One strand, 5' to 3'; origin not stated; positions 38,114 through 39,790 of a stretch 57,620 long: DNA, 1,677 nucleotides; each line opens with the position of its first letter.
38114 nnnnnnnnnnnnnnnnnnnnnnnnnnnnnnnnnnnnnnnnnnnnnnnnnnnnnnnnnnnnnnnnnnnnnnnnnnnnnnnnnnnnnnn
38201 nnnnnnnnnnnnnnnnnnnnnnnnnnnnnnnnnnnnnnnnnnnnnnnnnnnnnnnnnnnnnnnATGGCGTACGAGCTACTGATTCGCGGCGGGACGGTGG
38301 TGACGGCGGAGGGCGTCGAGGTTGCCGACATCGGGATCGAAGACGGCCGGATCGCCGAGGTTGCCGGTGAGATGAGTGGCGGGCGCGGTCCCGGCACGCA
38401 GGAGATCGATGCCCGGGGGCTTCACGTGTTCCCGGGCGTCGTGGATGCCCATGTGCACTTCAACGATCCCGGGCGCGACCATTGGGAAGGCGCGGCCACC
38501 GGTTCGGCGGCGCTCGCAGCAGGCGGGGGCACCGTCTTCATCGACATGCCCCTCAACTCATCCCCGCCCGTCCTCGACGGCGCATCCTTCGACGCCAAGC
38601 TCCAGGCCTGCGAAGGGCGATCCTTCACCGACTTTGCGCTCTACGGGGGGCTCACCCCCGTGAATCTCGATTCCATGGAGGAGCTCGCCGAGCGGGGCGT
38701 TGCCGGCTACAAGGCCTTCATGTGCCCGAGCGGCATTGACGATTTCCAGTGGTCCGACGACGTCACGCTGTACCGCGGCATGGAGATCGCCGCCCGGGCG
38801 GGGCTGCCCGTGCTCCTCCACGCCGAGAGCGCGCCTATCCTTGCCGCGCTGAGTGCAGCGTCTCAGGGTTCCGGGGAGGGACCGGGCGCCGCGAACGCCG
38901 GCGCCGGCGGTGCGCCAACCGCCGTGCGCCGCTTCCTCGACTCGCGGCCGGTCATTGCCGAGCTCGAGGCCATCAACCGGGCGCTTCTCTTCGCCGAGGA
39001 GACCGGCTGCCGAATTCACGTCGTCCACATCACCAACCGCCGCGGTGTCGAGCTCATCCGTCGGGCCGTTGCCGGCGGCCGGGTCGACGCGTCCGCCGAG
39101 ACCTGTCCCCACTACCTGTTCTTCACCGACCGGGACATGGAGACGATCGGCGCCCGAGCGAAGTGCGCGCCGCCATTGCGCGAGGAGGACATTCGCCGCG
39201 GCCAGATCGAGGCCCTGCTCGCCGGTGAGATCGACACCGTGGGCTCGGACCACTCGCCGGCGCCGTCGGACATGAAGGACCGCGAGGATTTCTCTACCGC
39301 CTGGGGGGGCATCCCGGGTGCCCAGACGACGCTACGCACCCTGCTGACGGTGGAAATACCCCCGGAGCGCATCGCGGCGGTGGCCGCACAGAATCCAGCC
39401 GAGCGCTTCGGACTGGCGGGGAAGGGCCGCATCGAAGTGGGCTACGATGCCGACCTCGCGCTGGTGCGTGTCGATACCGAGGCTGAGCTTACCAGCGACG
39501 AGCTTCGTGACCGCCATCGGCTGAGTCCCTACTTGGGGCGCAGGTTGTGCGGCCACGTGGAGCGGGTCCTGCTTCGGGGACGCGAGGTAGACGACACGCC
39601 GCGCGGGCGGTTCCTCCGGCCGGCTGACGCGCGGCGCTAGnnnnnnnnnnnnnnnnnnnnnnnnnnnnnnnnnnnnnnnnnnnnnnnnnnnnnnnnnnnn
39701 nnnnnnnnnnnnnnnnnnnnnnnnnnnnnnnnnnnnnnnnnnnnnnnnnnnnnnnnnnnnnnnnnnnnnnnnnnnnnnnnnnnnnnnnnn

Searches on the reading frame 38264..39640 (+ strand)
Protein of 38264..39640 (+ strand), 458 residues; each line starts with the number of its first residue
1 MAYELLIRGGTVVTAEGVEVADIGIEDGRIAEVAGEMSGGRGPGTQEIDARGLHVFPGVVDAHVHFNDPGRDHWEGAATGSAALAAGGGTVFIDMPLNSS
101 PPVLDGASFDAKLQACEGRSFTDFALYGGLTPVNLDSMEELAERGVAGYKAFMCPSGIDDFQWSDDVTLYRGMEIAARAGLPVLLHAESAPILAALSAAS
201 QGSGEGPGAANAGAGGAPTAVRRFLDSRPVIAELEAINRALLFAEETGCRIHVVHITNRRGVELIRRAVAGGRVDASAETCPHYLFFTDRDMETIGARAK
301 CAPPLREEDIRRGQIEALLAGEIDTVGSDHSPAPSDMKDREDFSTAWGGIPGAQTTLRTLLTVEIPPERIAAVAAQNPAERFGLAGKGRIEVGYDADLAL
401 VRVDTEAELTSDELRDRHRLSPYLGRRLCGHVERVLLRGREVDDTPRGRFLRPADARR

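Call 6: search_protein_families(library=pfam, proteins=[window:38264-39640:+], max_evalue=0.01)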
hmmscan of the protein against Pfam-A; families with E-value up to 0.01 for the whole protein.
window:38264-39640:+ (458 aa): 3 families
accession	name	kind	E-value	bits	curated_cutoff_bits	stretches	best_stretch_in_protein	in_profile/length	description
PF01979.26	Amidohydro_1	-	5.4e-19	69.1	25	1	55-404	2-321/345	Amidohydrolase family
PF07969.17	Amidohydro_3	-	8.4e-11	42.4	29.7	2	318-442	362-471/472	Amidohydrolase family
PF04909.20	Amidohydro_2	-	0.0049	17.1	26.4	0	139-195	100-147/289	Amidohydrolase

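Call 27: search_protein_families(library=ncbifam, proteins=[window:38264-39640:+], max_evalue=1e-10)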
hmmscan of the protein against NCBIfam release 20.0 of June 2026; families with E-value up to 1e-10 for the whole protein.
window:38264-39640:+ (458 aa): 34 families (the best 25 are shown)
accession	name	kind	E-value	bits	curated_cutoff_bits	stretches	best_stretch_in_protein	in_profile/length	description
NF004839.0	PRK06189.1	equivalog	4.9e-163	542.9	631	1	1-442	1-430/451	allantoinase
TIGR03178.1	allantoinase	equivalog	1.7e-145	485.2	357.85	1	4-445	1-427/441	allantoinase AllB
NF005960.0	PRK08044.1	equivalog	4.5e-112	375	688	1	1-448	1-438/453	allantoinase AllB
NF002668.0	PRK02382.1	equivalog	1.9e-77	260.9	452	1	18-427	11-396/436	dihydroorotase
NF058539.1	ergo_uti2_ErtD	equivalog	5.5e-71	239.8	650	1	3-444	2-431/449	hydantoin-5-propionate amidohydrolase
NF006559.0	PRK09060.1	equivalog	8.6e-71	238.5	482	1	2-442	4-421/444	dihydroorotase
TIGR00857.1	pyrC_multi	subfamily_domain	1.3e-68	231.9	279.05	1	21-442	6-408/412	dihydroorotase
NF005751.0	PRK07575.1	equivalog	6.9e-65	219.2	529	1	3-442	3-419/440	dihydroorotase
NF006688.0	PRK09236.1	equivalog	1.4e-64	218.5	535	1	4-442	3-425/444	dihydroorotase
NF009941.0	PRK13404.1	subfamily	9.9e-63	212.4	647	1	1-443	2-444/478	dihydropyrimidinase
TIGR02033.1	D-hydantoinase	equivalog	1.3e-58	199.1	393.25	1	5-442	1-436/454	dihydropyrimidinase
NF058538.1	ergo_util_ErtD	equivalog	6.7e-58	196.6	600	1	4-444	2-430/446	hydantoin-5-propionate amidohydrolase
NF006836.0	PRK09357.1-1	equivalog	1.2e-53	182.3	538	1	5-441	4-422/432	dihydroorotase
NF006837.0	PRK09357.1-2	equivalog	1e-51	175.8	575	1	5-439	3-418/428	dihydroorotase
NF003271.0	PRK04250.1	equivalog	4e-48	164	405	1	3-443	2-388/407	dihydroorotase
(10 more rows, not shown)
